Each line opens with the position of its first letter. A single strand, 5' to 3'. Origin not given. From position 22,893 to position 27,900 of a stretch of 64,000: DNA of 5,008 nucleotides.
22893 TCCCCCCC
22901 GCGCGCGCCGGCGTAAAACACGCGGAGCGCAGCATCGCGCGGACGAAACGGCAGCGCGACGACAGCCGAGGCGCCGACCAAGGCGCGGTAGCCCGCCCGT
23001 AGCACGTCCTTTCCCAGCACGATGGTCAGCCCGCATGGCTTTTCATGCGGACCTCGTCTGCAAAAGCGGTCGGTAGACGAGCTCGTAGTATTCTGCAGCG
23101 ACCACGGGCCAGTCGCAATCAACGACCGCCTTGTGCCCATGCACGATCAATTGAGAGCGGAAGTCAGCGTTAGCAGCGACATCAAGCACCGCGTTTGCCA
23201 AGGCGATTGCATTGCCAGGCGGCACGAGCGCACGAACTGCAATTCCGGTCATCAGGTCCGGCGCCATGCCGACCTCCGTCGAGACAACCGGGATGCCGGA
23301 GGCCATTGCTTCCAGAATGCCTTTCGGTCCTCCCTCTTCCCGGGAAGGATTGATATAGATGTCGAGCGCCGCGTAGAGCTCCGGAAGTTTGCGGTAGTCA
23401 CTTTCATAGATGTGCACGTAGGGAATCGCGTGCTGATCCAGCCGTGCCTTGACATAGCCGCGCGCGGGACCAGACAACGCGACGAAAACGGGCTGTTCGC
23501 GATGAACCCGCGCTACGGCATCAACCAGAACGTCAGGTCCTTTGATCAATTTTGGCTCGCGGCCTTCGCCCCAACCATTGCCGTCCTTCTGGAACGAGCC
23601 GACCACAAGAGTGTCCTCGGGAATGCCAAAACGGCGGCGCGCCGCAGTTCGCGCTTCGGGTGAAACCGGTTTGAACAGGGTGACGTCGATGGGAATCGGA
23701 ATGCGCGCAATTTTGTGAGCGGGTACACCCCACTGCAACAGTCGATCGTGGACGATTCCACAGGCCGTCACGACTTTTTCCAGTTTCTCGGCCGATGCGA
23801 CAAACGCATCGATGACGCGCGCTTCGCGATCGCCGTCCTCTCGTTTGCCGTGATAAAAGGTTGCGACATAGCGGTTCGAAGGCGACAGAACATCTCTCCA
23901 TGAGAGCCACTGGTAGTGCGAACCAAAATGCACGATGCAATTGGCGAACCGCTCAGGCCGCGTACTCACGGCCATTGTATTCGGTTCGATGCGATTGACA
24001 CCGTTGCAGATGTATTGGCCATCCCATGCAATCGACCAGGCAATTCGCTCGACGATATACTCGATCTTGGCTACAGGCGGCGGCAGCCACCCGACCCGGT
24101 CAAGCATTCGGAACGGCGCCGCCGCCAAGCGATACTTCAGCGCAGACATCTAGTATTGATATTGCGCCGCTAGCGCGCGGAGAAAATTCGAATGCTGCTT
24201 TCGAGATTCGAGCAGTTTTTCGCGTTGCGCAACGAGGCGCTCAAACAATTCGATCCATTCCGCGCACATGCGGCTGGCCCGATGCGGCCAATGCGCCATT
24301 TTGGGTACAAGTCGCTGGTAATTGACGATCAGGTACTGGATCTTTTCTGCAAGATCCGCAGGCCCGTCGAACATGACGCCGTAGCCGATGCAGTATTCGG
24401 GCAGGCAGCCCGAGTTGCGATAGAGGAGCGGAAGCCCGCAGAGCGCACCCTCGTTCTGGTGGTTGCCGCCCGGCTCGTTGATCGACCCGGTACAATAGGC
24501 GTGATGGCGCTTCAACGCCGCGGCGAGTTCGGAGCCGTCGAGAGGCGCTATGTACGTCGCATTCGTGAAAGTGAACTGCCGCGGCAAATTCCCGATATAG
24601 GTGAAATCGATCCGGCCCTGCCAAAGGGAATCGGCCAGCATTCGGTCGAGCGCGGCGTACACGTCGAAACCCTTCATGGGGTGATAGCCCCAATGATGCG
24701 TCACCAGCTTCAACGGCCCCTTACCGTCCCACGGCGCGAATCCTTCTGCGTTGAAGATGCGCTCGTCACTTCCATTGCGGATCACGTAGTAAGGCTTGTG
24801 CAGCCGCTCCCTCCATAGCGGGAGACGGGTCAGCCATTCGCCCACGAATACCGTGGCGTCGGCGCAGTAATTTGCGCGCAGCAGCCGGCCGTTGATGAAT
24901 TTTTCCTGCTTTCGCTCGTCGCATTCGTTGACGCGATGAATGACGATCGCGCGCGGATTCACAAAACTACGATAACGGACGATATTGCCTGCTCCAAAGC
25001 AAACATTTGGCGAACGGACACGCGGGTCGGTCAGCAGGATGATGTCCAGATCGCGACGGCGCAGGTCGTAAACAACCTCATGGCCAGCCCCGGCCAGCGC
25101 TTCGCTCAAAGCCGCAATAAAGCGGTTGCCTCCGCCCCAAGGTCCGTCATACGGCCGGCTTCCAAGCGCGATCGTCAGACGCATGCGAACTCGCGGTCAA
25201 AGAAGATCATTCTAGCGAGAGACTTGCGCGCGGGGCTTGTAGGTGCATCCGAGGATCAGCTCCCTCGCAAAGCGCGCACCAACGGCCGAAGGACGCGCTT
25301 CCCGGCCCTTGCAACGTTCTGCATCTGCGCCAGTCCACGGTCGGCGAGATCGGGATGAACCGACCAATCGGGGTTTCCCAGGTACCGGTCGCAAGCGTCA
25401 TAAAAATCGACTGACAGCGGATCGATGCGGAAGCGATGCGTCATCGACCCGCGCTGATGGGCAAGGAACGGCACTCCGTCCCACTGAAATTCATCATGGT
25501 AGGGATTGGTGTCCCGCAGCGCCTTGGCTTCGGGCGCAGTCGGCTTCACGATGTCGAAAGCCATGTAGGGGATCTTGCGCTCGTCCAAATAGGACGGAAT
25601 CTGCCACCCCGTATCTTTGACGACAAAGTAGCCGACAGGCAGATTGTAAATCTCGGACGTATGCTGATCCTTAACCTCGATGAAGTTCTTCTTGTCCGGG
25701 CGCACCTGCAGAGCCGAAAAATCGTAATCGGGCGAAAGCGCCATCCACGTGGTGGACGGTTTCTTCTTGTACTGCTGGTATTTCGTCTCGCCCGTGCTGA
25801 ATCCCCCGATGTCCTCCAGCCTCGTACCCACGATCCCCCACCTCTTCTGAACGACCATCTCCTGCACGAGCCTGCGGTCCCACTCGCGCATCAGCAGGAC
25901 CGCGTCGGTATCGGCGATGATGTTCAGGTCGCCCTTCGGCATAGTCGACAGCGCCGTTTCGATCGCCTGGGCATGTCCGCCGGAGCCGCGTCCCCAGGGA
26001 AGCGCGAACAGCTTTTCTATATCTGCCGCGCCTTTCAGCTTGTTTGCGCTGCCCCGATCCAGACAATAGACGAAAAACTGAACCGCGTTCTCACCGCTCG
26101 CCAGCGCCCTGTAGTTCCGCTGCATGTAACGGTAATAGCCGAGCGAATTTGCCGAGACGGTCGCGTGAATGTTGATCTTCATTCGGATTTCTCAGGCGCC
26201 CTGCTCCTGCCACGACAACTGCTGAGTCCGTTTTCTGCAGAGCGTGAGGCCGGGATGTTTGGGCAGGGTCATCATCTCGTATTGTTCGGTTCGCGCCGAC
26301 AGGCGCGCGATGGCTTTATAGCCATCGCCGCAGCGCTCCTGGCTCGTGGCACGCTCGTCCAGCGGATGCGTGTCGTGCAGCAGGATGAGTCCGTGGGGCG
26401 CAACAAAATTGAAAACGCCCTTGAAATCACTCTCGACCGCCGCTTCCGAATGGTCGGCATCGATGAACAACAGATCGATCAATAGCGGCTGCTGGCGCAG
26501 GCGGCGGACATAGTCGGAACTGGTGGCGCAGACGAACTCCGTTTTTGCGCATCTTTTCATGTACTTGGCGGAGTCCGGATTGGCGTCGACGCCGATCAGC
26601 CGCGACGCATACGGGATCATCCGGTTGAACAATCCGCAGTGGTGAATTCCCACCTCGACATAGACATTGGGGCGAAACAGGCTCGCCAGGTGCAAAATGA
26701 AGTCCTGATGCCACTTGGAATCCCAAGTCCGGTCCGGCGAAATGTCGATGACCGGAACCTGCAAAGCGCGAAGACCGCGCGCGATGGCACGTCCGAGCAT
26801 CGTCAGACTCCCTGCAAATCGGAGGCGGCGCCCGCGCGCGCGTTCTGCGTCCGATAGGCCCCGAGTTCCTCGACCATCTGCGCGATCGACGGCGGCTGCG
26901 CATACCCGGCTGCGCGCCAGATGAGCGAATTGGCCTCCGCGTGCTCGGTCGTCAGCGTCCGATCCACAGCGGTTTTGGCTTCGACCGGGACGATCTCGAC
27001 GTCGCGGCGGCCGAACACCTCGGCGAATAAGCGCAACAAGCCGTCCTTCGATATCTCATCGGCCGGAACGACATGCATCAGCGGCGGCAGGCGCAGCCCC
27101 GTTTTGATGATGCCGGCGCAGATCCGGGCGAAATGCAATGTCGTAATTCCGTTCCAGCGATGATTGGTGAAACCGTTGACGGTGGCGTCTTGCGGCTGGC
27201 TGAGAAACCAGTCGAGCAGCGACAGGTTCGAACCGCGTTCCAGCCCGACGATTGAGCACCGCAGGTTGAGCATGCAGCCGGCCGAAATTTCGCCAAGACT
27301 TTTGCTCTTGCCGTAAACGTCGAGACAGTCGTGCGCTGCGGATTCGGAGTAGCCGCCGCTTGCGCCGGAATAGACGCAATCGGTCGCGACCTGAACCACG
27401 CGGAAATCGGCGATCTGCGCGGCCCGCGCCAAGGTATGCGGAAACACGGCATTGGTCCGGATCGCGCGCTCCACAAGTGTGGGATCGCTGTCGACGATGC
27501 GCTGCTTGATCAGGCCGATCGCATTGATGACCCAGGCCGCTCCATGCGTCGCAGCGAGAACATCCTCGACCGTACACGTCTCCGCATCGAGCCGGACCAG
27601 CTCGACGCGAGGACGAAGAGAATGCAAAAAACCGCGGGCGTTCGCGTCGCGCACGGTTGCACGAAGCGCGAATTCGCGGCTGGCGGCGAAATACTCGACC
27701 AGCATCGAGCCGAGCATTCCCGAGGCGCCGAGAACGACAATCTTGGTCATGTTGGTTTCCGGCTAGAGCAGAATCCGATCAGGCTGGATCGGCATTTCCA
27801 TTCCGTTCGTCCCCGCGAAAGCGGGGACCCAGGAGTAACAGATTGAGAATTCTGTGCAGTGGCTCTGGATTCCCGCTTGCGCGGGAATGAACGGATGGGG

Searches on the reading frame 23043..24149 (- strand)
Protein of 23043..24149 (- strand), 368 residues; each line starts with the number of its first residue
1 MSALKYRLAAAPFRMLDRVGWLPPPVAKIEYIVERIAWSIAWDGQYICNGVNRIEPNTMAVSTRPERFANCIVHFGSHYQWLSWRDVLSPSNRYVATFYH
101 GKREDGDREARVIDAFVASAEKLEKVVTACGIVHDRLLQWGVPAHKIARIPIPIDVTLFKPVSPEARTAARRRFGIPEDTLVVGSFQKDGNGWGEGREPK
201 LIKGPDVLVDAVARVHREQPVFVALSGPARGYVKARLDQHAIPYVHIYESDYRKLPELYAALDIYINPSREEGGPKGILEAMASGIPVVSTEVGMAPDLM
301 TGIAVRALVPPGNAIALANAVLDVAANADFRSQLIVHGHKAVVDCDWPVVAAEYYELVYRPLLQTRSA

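Call 71: search_protein_families(library=pfam, proteins=[window:23043-24149:-])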
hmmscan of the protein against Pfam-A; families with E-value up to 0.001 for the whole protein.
window:23043-24149:- (368 aa): 3 families
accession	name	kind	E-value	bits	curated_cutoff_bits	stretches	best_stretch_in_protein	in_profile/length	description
PF13692.12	Glyco_trans_1_4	-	9e-21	75.1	27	1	202-326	14-141/142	Glycosyl transferases group 1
PF00534.26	Glycos_transf_1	-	1.8e-17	63.9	26.4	1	203-335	28-166/172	Glycosyl transferases group 1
PF20706.3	GT4-conflict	-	0.0005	19.6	26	1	200-299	209-320/385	Family 4 Glycosyltransferase in conflict systems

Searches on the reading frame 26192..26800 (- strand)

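Call 71: search_protein_families(library=pfam, proteins=[window:26192-26800:-])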
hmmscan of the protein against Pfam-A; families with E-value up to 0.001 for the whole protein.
window:26192-26800:- (202 aa): 1 family
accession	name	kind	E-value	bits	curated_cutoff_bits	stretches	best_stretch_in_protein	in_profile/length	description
PF13578.12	Methyltransf_24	-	1.8e-11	45.3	26.3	1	66-144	24-105/105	Methyltransferase domain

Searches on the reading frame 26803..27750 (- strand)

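Call 71: search_protein_families(library=pfam, proteins=[window:26803-27750:-])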
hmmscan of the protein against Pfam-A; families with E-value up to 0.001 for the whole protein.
window:26803-27750:- (315 aa): 4 families
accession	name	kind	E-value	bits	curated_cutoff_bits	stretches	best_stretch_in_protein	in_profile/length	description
PF04321.23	RmlD_sub_bind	-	1e-13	51.5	27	1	3-156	2-135/287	RmlD substrate binding domain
PF01370.27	Epimerase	-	6.6e-09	36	20.9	1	4-154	1-150/240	NAD dependent epimerase/dehydratase family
PF05368.20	NmrA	-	6.8e-07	29.6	27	1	3-93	4-91/298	NmrA-like family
PF13460.12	NAD_binding_10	-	1.2e-06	28.9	27.2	1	8-87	1-74/184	NAD(P)H-binding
